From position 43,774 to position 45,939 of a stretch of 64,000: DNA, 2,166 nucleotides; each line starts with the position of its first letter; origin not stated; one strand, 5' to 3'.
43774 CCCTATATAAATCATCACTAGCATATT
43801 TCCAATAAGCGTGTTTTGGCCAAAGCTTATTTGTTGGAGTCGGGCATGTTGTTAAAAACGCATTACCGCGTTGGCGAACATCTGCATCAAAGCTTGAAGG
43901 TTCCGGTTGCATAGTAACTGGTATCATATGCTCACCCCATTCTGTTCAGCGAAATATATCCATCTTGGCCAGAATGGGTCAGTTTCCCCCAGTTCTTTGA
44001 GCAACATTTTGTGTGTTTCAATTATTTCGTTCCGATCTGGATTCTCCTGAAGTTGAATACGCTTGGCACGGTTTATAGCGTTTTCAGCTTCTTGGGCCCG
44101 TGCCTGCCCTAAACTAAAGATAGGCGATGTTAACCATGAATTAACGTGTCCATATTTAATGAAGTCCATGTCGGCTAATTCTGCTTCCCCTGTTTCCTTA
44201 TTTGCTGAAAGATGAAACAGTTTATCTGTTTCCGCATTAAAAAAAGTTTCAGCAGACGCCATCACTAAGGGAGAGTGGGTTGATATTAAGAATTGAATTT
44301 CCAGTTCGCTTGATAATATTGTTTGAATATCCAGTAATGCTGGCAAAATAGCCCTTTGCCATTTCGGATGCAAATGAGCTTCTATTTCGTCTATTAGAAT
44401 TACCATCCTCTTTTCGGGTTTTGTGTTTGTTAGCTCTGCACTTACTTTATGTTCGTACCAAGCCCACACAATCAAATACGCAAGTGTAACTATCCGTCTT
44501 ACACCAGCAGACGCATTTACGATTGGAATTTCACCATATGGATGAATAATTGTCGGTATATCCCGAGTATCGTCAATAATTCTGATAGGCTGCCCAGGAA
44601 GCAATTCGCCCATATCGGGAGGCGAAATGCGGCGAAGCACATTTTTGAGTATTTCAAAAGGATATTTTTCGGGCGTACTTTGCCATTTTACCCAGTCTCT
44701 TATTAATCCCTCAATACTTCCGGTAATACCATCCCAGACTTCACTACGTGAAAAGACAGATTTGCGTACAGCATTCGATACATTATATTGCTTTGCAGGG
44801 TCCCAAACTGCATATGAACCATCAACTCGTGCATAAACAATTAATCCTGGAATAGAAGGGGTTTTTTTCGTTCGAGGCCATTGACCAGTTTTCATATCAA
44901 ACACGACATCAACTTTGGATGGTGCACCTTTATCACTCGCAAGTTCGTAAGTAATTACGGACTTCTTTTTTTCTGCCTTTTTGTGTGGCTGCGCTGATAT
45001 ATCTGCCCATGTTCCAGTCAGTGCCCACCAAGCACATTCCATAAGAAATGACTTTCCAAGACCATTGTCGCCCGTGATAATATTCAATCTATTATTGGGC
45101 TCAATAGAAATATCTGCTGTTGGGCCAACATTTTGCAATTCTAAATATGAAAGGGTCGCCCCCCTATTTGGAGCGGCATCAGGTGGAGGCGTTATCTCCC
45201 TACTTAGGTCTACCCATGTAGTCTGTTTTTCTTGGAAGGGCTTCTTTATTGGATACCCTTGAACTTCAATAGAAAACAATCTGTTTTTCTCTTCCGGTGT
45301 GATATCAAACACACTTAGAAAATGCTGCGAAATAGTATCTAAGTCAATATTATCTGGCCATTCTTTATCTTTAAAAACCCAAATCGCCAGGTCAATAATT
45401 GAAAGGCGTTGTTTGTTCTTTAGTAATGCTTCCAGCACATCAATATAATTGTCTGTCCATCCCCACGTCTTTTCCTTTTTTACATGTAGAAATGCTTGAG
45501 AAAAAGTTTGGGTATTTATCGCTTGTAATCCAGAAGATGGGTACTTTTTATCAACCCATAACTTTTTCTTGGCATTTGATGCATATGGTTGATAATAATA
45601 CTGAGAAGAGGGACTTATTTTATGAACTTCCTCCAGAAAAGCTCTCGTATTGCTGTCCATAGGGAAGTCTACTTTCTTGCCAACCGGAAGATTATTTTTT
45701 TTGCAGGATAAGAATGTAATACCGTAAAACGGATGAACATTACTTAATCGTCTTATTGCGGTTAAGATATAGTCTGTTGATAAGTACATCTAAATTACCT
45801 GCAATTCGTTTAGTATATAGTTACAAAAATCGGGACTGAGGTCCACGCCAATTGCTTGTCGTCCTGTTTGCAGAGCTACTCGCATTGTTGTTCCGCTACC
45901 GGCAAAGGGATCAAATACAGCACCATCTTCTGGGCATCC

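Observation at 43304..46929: Septu-like ATPase + HNH pair translationally welded to an SPPY DNA methyltransferase and an HTH gene: candidate methylation-gated Septu/R-M hybrid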

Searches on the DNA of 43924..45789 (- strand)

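Call 64: search_dna_similar(query=L032:3800-7150:+, collection=ecoli_genomes, mode=distant, max_rows=8)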
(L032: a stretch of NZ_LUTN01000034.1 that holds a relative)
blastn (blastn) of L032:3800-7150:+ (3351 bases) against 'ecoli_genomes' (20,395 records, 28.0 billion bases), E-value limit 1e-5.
Records with a match: 4; places in all: 4; records where one place covers at least 80% of the query: 4.
Genomes with a match: 4 of 5426; with a place that covers at least 80% of the query: 4. Places per genome that has any: lowest 1, median 1, highest 1. On chromosomes: 4 places; on plasmids: 0.
Best place of each record, by identity: 60-80% 4.
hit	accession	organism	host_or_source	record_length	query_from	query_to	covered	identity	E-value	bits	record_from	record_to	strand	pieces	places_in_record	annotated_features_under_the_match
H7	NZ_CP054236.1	Escherichia coli strain EcPF5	Homo sapiens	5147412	2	3301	98%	78.9%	0e+0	2804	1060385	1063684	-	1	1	AAA family ATPase | DNA-methyltransferase | hypothetical protein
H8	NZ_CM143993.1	Escherichia coli strain ESBLEC_HM24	Homo sapiens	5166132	2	3301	98%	78.9%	0e+0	2804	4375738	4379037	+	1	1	AAA family ATPase | DNA-methyltransferase | HNH endonuclease family protein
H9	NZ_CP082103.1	Escherichia coli strain MS15046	Homo sapiens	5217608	2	3301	98%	78.9%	0e+0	2800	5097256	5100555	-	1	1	AAA family ATPase | DNA-methyltransferase | hypothetical protein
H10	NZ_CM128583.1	Escherichia coli strain 401656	Homo sapiens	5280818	2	3301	98%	78.9%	0e+0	2800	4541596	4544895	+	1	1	AAA family ATPase | DNA-methyltransferase | hypothetical protein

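Call 65: get_annotated_region(hit=H8, flank=5000)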
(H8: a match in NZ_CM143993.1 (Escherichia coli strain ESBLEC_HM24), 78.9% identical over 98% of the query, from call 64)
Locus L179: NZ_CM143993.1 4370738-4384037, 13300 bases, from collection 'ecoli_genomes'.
description: Escherichia coli strain ESBLEC_HM24 chromosome, whole genome shotgun sequence
organism: Escherichia coli strain ESBLEC_HM24 (NCBI taxid 562)
replicon: chromosome; assembly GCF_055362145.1
host: Homo sapiens; source: Rectal swab; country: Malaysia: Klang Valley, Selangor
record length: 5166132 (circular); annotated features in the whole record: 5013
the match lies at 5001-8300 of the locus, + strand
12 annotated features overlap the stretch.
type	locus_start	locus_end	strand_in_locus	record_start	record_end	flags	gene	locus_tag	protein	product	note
CDS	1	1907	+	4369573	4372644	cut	-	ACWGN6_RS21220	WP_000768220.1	type III restriction-modification system endonuclease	-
CDS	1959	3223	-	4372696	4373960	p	-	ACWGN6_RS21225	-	tyrosine-type recombinase/integrase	frameshifted; internal stop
CDS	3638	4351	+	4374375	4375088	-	-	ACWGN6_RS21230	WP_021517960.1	hypothetical protein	-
CDS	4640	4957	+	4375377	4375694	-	-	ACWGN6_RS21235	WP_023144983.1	HigA family addiction module antitoxin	-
CDS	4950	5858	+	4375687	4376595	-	-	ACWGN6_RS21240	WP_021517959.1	DNA-methyltransferase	-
CDS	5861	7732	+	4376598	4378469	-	-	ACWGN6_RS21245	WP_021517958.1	AAA family ATPase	-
CDS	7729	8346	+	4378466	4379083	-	-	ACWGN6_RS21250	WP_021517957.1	HNH endonuclease family protein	-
CDS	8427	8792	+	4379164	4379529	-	-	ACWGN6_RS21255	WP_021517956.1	hypothetical protein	-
CDS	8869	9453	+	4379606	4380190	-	-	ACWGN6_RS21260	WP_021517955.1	ankyrin repeat domain-containing protein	-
CDS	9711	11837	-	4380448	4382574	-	-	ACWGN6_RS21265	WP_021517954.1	hypothetical protein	-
CDS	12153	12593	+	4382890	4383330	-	-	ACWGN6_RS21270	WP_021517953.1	hypothetical protein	-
CDS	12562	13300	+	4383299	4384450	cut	-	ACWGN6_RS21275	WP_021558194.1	relaxase/mobilization nuclease domain-containing protein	-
